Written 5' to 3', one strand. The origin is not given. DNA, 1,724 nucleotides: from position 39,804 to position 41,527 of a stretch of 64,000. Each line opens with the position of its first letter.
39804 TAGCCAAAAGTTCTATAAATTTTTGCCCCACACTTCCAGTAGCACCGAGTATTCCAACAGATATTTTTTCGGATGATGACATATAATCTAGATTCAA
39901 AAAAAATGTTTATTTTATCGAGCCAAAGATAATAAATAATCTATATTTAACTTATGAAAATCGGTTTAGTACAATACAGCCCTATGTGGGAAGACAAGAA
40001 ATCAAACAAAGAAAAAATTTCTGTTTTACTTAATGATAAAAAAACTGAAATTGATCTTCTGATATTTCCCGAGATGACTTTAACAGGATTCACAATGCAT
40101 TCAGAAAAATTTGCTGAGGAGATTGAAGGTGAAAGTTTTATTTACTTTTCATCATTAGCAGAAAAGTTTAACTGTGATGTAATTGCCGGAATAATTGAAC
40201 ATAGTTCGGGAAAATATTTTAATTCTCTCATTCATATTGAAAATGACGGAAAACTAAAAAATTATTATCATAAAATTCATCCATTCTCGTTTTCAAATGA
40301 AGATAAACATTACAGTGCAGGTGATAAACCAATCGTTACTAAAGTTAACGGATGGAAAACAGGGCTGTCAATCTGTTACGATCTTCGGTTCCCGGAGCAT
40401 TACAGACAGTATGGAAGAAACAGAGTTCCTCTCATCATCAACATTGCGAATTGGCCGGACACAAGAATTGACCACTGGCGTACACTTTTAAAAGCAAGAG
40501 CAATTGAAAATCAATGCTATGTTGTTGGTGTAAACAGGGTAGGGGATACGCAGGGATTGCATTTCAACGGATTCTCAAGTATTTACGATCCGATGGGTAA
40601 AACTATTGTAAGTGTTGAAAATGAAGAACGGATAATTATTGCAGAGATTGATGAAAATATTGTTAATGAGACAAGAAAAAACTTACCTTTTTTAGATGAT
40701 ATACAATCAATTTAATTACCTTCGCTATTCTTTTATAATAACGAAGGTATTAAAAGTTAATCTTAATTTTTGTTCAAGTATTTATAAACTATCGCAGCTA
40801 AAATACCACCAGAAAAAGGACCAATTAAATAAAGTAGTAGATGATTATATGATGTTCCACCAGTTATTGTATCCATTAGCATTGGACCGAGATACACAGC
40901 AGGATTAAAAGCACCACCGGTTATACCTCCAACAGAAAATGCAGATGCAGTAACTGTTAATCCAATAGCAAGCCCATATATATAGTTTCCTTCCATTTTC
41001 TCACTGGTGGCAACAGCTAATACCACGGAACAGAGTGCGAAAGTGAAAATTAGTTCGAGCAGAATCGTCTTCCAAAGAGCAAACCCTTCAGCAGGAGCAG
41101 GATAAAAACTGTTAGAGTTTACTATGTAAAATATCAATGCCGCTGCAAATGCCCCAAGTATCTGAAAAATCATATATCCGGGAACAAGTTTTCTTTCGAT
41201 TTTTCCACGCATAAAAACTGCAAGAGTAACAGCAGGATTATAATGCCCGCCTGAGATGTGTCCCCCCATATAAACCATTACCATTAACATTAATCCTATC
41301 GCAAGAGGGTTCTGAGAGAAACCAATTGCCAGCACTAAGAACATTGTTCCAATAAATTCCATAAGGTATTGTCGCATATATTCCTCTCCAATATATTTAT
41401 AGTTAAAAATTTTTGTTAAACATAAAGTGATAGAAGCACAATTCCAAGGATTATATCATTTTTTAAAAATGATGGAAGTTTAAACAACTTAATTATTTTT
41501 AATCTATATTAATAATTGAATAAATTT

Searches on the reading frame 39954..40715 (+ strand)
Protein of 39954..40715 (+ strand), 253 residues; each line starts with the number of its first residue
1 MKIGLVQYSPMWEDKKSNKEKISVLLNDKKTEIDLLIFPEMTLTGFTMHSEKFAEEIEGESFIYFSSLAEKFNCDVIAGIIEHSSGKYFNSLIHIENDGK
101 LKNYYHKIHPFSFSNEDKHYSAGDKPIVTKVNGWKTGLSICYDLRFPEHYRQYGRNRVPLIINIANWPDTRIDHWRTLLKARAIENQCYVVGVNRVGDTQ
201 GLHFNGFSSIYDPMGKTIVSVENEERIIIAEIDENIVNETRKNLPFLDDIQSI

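Call 29: search_protein_families(library=pfam, proteins=[window:39954-40715:+], max_evalue=0.00001)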
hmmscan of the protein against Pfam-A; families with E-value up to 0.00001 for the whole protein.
window:39954-40715:+ (253 aa): 1 family
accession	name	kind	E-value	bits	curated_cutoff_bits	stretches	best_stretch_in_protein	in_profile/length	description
PF00795.27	CN_hydrolase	-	5.9e-52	177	23.2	1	2-241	1-255/256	Carbon-nitrogen hydrolase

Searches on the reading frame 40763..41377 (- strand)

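Call 29: search_protein_families(library=pfam, proteins=[window:40763-41377:-], max_evalue=0.00001)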
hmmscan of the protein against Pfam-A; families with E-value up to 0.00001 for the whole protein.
window:40763-41377:- (204 aa): 1 family
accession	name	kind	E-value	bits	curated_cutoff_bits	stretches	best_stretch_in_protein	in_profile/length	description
PF00230.25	MIP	-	1.4e-38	133.3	25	1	18-198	41-222/222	Major intrinsic protein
